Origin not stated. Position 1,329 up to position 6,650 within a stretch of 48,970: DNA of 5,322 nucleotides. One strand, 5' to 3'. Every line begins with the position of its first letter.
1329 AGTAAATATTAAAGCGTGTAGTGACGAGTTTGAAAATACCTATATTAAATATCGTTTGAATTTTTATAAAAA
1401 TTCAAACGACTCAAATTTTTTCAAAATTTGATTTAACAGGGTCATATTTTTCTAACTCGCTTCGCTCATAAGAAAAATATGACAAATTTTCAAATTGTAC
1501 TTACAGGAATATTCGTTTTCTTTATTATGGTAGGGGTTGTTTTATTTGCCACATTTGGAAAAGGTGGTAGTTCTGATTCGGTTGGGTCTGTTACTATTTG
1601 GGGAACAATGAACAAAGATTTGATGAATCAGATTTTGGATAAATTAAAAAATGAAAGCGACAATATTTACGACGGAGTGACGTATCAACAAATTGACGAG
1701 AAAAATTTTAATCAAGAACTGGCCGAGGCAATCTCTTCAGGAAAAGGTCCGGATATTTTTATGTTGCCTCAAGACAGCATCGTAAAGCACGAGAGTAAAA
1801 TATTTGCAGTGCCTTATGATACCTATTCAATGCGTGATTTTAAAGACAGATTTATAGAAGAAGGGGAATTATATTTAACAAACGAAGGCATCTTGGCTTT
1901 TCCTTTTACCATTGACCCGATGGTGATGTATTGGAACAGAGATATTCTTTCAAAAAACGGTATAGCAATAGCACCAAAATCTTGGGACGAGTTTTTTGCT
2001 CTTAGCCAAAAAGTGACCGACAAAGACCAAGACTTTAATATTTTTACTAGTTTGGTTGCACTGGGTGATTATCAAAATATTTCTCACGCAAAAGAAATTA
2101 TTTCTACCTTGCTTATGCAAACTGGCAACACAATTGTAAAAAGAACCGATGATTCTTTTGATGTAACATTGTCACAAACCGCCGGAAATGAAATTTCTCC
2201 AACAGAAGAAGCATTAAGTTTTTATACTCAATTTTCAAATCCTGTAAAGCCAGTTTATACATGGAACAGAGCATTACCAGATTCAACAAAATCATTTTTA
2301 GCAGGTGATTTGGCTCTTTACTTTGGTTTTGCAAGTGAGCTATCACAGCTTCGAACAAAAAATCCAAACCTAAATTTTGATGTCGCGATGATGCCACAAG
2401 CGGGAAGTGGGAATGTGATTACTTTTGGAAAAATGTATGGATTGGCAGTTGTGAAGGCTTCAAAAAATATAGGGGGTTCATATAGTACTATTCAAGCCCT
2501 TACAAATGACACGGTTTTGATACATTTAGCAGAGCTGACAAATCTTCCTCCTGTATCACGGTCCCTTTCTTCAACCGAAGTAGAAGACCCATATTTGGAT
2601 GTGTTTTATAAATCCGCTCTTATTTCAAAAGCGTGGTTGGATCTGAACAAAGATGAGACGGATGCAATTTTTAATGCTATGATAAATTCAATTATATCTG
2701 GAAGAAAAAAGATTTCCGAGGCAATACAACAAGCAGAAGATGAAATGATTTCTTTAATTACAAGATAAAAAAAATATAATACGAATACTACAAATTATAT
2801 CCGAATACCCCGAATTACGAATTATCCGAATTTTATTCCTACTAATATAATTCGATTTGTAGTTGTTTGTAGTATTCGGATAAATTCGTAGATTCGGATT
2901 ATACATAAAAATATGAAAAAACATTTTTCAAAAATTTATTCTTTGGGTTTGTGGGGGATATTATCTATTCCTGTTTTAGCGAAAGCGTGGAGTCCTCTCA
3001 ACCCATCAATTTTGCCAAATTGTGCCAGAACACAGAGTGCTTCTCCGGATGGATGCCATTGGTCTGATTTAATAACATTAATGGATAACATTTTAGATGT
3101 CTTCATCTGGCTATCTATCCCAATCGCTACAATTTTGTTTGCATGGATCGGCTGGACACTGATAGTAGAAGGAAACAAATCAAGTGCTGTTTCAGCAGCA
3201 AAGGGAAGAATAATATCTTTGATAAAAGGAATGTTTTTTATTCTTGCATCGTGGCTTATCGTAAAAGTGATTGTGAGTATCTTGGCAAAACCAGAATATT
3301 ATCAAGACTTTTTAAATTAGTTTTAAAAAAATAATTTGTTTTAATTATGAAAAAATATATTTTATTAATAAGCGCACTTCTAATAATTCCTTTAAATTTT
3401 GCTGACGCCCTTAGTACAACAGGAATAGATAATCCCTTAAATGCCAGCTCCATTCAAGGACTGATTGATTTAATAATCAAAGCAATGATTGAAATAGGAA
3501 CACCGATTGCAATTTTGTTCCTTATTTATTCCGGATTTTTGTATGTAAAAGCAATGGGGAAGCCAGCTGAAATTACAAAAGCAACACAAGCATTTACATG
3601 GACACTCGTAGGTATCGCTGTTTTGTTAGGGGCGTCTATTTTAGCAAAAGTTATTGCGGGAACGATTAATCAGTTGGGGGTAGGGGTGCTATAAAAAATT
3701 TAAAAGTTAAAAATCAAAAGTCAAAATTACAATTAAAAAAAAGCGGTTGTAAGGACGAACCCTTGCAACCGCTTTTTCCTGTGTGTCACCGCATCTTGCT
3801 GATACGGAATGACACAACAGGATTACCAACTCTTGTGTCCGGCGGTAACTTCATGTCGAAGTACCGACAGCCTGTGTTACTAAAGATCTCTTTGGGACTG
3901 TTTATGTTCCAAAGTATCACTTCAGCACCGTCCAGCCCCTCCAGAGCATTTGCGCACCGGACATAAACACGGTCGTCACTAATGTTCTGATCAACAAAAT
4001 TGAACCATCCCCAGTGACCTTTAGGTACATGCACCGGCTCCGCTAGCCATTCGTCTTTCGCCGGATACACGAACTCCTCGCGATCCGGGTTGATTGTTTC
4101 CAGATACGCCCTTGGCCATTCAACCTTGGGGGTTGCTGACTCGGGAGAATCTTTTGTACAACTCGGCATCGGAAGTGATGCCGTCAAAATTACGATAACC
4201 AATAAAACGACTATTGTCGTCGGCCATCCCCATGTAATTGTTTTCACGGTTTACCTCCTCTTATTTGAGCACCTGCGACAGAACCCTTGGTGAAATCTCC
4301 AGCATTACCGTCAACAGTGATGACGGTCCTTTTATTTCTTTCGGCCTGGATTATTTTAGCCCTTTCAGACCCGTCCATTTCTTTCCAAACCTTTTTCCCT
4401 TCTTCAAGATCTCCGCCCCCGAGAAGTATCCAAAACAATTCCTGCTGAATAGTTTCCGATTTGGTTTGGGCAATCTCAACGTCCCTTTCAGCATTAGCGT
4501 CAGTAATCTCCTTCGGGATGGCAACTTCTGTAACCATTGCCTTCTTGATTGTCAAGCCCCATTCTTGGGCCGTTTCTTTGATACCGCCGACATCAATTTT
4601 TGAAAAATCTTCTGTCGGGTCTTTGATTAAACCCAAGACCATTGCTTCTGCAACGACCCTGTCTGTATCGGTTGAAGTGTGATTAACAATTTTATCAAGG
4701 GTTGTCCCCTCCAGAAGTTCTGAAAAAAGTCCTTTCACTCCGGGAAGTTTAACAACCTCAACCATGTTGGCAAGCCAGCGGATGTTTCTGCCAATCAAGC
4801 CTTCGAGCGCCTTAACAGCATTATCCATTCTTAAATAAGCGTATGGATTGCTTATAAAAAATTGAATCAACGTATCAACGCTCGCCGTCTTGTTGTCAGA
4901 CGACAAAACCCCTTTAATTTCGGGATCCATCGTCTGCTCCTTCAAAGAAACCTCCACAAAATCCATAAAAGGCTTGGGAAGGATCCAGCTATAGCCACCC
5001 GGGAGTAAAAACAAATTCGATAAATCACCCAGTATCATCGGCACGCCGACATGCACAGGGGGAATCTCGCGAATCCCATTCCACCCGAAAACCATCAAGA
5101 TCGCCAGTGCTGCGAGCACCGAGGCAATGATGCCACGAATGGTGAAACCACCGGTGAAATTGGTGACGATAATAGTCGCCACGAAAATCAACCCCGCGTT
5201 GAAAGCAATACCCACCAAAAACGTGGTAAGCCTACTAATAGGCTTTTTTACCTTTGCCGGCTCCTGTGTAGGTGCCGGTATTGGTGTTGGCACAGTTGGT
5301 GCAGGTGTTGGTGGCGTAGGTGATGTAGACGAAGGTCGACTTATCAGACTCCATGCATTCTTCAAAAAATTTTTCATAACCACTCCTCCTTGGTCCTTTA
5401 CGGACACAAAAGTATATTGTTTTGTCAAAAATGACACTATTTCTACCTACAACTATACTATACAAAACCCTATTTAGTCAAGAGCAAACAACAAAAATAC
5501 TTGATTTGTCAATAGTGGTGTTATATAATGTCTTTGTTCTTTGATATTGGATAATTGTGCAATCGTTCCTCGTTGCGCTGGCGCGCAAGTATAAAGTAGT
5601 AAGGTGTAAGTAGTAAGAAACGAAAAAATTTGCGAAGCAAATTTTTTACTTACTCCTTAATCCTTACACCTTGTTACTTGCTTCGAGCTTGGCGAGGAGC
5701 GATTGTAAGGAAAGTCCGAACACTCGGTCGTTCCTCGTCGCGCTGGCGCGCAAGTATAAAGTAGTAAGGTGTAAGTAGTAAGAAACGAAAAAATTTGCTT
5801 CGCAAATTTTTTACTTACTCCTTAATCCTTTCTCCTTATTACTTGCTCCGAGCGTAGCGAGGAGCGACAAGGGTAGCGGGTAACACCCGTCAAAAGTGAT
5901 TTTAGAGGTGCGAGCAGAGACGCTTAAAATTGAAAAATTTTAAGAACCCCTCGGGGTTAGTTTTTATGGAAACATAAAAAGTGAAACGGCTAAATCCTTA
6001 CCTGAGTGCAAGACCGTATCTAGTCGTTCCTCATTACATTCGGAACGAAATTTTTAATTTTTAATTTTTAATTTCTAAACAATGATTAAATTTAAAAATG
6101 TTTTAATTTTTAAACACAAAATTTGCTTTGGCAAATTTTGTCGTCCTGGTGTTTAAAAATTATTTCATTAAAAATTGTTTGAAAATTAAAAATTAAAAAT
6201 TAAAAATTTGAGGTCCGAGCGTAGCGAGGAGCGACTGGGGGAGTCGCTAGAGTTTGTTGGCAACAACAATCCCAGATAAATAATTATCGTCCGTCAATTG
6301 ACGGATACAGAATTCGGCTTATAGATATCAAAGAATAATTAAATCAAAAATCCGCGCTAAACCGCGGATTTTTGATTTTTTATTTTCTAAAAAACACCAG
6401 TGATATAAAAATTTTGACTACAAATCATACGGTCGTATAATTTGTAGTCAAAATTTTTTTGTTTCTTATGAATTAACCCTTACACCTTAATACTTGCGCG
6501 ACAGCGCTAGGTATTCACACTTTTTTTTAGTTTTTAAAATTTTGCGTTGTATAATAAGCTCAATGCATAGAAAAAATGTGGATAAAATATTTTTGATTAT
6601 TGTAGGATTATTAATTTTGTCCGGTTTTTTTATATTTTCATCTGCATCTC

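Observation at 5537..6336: RNase P RNA roughly doubled in size by three hairpin insertions that share one closing stem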

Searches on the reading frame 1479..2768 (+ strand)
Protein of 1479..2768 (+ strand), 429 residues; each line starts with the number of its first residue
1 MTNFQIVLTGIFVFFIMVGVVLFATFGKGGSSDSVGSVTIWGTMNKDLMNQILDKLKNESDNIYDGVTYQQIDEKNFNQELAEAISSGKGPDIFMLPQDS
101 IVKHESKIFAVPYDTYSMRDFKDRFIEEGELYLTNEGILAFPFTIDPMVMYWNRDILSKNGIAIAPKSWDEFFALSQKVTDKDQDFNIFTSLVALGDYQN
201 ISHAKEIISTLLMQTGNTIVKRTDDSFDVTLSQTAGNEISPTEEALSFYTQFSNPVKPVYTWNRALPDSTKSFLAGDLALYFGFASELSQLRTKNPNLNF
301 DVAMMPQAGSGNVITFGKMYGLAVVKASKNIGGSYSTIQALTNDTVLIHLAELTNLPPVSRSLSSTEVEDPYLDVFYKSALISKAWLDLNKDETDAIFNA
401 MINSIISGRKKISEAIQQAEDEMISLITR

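Call 7: search_protein_families(library=pfam, proteins=[window:1479-2768:+])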
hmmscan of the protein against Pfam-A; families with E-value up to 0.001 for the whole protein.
window:1479-2768:+ (429 aa): 2 families
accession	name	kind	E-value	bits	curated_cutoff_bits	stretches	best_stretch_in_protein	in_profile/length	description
PF13416.11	SBP_bac_8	-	1.7e-19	71.1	27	1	67-365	14-267/279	Bacterial extracellular solute-binding protein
PF01547.30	SBP_bac_1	-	1.3e-17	65.2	26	1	67-334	26-293/307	Bacterial extracellular solute-binding protein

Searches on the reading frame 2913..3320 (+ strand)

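Call 7: search_protein_families(library=pfam, proteins=[window:2913-3320:+])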
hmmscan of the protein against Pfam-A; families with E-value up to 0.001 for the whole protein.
window:2913-3320:+ (135 aa): 1 family
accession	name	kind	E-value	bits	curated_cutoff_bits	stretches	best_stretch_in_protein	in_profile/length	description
PF18895.5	T4SS_pilin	-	2e-06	28.2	26.6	1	52-120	3-71/71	Type IV secretion system pilin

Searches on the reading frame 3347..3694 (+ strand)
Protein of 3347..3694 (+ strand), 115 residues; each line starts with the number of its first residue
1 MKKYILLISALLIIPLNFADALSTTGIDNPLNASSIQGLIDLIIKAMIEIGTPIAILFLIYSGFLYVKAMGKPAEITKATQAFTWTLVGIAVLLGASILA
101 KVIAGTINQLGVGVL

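Call 7: search_protein_families(library=pfam, proteins=[window:3347-3694:+])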
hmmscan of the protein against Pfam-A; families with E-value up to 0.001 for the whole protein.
window:3347-3694:+ (115 aa): 2 families
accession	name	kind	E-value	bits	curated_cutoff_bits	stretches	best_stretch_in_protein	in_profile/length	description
PF18895.5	T4SS_pilin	-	1.4e-07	31.9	26.6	1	34-103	3-71/71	Type IV secretion system pilin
PF04956.18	TrbC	-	0.00038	21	27.9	1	6-101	14-96/98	TrbC/VIRB2 pilin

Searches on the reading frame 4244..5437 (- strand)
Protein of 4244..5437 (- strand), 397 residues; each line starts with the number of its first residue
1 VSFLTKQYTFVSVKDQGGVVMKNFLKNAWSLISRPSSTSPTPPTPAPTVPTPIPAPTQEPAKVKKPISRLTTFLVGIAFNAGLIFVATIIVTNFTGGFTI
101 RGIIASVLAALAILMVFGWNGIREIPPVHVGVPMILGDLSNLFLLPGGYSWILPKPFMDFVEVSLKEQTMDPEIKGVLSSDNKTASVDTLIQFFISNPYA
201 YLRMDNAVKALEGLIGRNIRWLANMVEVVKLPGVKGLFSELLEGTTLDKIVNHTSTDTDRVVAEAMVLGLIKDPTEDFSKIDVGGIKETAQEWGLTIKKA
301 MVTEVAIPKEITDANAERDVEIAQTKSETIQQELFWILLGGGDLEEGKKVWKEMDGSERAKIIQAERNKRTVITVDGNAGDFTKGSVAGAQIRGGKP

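Call 7: search_protein_families(library=pfam, proteins=[window:4244-5437:-])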
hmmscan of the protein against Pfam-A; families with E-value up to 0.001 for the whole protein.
window:4244-5437:- (397 aa): 1 family
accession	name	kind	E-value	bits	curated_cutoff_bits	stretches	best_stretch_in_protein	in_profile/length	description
PF01145.31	Band_7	-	2.2e-10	41.3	23.6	1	124-333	2-173/176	SPFH domain / Band 7 family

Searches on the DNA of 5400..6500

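Call 3: search_rna_families(source=window, start=5400, end=6500, threshold=evalue, max_evalue=10, show_alignments=4)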
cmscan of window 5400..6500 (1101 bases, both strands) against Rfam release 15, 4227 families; matches with E-value up to 10: 59.
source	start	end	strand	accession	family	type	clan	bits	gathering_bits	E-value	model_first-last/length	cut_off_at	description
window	6137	6336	+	RF00010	RNaseP_bact_a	Gene; ribozyme;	CL00002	51.5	100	1.1e-14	1-367/367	no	Bacterial RNase P class A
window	6007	6248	+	RF04209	MIR7533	Gene; miRNA;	-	41.4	230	1.3e-06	1-249/249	no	MIR7533 microRNA precursor family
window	6007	6248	-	RF04209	MIR7533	Gene; miRNA;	-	38.6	230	6.5e-06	1-249/249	no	MIR7533 microRNA precursor family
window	6276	6381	+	RF02053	STnc430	Gene; sRNA;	-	31.4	47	0.009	1-162/162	no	Enterobacterial sRNA STnc430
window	6017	6239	-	RF04127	MIR8007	Gene; miRNA;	-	29.8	195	0.0021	1-226/226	no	MIR8007 microRNA precursor family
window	6340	6454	-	RF02449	ncr1015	Gene; sRNA;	-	27.1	60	0.2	1-121/121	no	Bacillus sRNA ncr1015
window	6299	6395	+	RF02330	TtnuHACA23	Gene; snRNA; snoRNA; HACA-box;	-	25.8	100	0.35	1-135/135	no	Tetrahymena snoRNA TtnuHACA23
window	6334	6384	+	RF04134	MIR7504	Gene; miRNA;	-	25.7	83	0.06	1-124/124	no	MIR7504 microRNA precursor family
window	6409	6456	+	RF04205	MIR2606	Gene; miRNA;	-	25.7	139.7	0.31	1-165/165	no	MIR2606 microRNA precursor family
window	6328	6406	-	RF02621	BSnc120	Gene; sRNA;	-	24.9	114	0.0044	1-88/88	no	Brucella sRNA 120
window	6330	6404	-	RF01770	rimP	Cis-reg; leader;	-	24.5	47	0.2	1-102/102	no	Gammaprotebacteria rimP leader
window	6319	6394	-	RF02445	SpR14_sRNA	Gene; sRNA;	-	24.5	50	0.88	1-80/80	no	Streptococcus sRNA SpR14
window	6406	6459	-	RF03208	mir-1781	Gene; miRNA;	-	24.3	68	0.055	1-86/86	no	mir-1781 microRNA precursor family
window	5675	6134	+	RF00011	RNaseP_bact_b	Gene; ribozyme;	CL00002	23.8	97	0.00028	1-365/365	no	Bacterial RNase P class B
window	6407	6458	-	RF04111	MIR6274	Gene; miRNA;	-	23.6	80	0.087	28-79/107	no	MIR6274 microRNA precursor family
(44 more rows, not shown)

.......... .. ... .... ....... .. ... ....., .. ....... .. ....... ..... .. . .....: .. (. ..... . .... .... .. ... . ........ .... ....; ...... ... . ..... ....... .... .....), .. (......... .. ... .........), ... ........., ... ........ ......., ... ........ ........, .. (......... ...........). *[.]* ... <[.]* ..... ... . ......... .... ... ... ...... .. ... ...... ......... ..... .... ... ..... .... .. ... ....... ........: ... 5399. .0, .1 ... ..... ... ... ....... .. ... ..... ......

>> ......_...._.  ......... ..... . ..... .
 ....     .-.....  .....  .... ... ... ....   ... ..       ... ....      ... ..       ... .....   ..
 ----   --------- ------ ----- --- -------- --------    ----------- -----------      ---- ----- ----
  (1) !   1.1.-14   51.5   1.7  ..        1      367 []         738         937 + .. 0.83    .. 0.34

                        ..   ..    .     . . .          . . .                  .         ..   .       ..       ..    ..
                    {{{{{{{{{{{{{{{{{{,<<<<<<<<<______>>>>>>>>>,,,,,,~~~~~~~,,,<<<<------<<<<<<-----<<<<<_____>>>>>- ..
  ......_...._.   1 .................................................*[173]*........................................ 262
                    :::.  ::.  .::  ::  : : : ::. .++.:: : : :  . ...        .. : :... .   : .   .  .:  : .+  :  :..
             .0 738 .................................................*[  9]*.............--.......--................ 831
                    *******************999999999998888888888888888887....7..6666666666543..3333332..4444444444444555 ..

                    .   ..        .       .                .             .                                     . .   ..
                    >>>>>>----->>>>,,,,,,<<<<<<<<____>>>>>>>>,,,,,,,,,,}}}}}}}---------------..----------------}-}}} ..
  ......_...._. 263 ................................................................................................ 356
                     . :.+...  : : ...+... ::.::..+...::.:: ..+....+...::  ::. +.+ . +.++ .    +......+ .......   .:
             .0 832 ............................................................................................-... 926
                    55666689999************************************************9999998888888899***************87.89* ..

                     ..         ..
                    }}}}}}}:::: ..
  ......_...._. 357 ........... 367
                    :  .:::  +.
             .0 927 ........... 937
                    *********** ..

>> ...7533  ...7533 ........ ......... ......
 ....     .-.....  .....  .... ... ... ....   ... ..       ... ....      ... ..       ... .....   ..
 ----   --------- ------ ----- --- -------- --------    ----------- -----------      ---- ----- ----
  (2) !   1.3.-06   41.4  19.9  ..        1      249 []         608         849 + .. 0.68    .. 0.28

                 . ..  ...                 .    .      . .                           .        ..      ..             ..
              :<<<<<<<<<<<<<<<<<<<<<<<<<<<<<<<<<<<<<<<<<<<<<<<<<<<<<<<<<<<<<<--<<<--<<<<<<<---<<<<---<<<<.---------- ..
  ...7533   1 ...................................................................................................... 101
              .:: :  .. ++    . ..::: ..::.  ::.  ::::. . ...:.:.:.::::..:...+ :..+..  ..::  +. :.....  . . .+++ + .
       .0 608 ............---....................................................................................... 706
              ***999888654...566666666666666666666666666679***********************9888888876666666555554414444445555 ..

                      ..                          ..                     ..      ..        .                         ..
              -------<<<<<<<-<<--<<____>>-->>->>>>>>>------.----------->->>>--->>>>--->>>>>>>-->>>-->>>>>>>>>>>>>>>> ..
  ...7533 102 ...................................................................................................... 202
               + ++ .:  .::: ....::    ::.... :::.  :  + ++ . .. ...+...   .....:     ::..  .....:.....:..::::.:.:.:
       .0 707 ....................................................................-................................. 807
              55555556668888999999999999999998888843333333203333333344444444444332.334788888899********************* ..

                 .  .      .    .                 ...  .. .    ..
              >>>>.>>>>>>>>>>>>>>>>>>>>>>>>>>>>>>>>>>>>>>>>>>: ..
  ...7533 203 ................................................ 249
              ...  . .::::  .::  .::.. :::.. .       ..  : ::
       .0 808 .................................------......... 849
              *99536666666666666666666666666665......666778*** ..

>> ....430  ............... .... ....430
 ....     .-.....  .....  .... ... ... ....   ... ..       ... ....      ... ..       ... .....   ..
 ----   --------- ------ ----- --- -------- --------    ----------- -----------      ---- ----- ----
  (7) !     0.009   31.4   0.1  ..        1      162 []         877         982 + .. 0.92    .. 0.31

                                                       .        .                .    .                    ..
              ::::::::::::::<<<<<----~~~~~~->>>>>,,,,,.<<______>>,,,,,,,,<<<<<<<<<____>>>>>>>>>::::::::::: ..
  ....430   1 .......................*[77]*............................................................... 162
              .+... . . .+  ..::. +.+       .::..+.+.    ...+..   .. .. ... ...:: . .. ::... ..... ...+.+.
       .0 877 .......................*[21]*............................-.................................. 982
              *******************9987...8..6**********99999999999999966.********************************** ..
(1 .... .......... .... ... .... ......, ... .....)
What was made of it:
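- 5536..6336 (+): rnpB, the class-A RNase P RNA gene, 801 nt including three inserted hairpin elements. A partial RF00010 hit scores 51.5 bits (call 3).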
